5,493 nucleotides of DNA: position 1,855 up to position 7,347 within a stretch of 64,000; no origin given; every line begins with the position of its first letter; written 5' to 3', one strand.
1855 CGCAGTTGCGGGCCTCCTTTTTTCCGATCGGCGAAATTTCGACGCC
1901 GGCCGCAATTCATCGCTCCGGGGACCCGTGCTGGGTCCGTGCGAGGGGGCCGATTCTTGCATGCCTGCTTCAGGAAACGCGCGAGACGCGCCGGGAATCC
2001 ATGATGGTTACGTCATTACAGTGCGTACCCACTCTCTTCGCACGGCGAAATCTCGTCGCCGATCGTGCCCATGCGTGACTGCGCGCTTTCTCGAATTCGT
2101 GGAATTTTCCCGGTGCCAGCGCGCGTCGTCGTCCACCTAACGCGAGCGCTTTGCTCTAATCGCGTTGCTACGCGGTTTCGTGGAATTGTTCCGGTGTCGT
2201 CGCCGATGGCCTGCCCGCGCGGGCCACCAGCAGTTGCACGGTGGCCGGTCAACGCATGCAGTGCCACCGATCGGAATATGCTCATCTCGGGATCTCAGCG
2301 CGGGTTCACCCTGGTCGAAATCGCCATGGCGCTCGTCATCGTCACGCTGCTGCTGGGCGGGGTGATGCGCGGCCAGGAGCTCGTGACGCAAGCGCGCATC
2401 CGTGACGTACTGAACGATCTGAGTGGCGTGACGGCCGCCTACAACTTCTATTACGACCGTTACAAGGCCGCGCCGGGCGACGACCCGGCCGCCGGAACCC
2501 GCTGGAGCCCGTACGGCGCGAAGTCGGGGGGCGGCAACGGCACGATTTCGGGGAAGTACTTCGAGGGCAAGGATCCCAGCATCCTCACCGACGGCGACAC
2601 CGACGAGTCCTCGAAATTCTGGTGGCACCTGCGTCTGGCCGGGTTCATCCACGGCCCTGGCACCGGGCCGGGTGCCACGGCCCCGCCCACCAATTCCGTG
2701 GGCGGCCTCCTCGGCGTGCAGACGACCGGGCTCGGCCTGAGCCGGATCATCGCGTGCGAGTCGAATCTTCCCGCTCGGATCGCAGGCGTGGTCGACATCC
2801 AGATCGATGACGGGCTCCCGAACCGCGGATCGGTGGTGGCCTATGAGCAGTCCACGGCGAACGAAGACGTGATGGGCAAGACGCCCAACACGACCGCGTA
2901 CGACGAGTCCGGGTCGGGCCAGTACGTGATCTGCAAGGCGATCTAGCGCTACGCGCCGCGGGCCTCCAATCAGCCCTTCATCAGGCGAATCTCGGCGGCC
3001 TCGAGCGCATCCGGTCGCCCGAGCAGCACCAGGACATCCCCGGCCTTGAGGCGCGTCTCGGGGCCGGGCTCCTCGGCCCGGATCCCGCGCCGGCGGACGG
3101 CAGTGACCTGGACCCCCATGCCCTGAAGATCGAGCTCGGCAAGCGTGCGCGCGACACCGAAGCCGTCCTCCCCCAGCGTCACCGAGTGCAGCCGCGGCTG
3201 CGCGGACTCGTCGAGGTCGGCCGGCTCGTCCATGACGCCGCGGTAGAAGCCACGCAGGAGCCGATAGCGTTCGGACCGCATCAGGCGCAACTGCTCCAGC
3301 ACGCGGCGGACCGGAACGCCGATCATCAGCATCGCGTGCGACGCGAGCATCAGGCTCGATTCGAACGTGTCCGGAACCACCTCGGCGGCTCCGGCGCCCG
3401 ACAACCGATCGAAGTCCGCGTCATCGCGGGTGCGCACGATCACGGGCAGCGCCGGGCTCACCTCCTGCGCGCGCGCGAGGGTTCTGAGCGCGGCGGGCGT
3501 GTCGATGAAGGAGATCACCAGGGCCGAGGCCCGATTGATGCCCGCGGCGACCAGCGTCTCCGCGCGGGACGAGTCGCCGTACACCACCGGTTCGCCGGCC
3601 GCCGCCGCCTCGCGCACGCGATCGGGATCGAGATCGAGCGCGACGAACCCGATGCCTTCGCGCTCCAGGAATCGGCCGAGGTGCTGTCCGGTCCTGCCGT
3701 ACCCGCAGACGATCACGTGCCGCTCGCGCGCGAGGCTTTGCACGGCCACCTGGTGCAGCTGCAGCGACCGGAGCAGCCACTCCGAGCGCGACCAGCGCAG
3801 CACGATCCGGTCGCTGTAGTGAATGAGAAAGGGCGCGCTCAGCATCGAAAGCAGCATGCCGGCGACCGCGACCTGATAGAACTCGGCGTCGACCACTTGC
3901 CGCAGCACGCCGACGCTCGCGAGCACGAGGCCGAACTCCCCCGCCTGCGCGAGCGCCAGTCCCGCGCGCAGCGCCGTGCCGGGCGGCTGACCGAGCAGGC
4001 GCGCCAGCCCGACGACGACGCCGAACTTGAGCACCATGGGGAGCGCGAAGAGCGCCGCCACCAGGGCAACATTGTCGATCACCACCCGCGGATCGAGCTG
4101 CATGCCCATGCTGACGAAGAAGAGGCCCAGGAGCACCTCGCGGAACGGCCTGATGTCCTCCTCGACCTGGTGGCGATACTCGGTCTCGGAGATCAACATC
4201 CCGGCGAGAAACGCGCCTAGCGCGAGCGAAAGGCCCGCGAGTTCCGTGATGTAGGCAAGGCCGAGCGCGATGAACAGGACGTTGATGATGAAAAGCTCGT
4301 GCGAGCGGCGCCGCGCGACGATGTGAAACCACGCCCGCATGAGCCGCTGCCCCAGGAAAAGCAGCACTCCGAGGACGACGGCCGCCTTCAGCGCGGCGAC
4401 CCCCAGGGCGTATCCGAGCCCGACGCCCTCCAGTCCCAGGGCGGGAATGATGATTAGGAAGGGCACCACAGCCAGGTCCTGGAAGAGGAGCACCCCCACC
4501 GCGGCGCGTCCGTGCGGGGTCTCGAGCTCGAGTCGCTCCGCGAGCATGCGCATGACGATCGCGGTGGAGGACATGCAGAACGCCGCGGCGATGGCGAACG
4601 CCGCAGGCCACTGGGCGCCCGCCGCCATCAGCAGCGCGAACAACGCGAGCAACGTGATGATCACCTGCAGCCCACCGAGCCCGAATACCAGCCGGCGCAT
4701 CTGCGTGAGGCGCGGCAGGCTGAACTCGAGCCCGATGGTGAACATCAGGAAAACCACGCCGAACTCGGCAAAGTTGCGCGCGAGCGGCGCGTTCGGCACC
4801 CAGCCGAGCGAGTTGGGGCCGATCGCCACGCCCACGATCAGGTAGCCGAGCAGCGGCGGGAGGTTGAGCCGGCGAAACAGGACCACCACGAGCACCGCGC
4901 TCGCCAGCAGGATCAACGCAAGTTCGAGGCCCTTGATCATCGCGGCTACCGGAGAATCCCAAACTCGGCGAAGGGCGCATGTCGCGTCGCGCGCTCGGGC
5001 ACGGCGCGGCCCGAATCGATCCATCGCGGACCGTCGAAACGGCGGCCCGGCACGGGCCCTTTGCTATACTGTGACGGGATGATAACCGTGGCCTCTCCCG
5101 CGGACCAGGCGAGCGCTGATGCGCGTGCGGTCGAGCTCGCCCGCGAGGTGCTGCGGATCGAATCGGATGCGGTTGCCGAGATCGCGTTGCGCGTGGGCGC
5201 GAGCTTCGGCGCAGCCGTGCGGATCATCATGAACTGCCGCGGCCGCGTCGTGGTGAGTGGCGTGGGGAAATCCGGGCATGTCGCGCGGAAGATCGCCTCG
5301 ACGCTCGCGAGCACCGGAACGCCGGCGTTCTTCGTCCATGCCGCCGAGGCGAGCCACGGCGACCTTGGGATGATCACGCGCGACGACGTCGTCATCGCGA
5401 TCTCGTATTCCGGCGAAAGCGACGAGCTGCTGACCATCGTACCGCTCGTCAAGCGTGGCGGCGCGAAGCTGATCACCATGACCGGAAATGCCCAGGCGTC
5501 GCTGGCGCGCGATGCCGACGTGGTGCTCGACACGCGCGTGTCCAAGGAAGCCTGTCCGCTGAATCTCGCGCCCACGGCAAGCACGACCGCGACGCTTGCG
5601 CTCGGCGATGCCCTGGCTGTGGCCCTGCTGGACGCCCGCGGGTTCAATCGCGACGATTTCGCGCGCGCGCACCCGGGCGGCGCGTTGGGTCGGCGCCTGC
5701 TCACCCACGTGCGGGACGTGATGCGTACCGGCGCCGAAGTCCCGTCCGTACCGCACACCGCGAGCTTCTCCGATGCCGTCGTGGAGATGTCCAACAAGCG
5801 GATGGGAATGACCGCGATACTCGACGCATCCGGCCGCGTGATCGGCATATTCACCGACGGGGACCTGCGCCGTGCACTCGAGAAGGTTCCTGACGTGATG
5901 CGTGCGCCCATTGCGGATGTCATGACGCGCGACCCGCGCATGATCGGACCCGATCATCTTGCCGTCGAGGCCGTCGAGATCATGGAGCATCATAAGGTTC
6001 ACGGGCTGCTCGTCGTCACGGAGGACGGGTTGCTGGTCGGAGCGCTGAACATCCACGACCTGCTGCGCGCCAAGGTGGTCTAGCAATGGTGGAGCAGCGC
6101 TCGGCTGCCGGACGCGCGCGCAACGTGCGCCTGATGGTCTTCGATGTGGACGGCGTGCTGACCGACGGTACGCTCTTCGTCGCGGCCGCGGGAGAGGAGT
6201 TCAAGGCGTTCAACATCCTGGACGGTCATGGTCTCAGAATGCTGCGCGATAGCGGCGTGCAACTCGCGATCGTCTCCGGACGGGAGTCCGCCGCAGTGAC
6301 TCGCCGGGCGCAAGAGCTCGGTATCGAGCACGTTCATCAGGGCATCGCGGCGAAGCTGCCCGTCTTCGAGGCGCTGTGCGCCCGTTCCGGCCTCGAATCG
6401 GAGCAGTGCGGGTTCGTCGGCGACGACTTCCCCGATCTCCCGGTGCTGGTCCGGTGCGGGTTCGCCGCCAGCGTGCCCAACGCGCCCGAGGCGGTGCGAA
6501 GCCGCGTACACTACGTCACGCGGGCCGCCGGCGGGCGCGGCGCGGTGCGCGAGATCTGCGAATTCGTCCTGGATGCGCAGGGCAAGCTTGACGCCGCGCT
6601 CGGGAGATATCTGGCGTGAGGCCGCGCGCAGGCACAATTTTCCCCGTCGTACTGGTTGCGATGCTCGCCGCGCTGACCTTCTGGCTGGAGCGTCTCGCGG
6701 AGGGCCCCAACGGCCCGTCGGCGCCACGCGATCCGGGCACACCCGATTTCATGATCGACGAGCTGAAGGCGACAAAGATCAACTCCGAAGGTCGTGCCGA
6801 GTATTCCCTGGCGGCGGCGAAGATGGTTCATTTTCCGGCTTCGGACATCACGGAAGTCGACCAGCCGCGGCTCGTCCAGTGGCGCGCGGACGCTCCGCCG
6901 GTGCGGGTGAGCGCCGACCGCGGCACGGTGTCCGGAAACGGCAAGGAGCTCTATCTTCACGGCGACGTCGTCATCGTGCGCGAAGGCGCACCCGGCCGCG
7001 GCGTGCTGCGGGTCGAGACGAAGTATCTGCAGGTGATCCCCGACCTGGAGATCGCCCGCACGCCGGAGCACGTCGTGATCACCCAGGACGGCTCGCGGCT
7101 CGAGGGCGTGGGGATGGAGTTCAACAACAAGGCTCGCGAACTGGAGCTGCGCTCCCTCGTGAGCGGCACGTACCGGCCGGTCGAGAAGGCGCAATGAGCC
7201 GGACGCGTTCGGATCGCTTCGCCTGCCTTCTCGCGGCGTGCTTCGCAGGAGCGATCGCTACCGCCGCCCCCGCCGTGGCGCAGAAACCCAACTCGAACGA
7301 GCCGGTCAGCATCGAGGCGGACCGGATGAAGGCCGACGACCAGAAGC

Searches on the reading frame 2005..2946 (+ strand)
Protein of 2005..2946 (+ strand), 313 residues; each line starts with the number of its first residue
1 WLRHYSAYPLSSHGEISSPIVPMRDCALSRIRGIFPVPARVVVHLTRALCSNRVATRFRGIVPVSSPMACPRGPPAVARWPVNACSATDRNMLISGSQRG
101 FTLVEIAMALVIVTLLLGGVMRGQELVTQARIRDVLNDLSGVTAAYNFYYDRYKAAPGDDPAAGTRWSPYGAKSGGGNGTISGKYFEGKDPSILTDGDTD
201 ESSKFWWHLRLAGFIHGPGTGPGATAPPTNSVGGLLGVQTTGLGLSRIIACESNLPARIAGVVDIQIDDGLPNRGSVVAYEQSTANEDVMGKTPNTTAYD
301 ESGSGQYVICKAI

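Call 33: search_protein_families(library=pfam, proteins=[window:2005-2946:+], max_evalue=0.0001)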
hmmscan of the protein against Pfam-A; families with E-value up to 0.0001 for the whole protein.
window:2005-2946:+ (313 aa): 1 family
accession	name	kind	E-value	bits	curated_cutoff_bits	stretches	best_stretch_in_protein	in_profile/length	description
PF07963.17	N_methyl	-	2.5e-05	24.1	21.2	1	97-121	3-27/27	Prokaryotic N-terminal methylation motif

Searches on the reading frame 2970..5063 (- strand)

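Call 33: search_protein_families(library=pfam, proteins=[window:2970-5063:-], max_evalue=0.0001)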
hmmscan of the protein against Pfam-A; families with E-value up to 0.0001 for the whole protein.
window:2970-5063:- (697 aa): 3 families
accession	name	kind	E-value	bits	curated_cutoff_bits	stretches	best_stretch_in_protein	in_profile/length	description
PF00999.27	Na_H_Exchanger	-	9.7e-60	202.8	26.2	1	54-413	2-368/375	Sodium/hydrogen exchanger, transmembrane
PF02254.24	TrkA_N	-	9.1e-23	81.2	23.8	1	450-563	1-114/116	TrkA-N domain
PF02080.26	TrkA_C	-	3.6e-09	36.8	27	1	637-690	13-66/71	TrkA-C domain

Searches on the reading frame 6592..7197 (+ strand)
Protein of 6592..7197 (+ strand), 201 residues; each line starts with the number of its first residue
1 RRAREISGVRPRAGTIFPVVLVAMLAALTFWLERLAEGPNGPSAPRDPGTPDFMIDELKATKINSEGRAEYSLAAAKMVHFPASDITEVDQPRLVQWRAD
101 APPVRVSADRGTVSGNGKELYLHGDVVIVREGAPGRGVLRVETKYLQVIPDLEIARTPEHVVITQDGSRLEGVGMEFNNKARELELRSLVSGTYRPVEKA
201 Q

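Call 33: search_protein_families(library=pfam, proteins=[window:6592-7197:+], max_evalue=0.0001)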
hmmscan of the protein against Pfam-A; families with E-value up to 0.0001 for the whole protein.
window:6592-7197:+ (201 aa): 1 family
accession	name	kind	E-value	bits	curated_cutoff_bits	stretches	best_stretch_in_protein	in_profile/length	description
PF06835.18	LptC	-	1.8e-41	142.1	21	1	20-194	2-174/175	Lipopolysaccharide-assembly, LptC-related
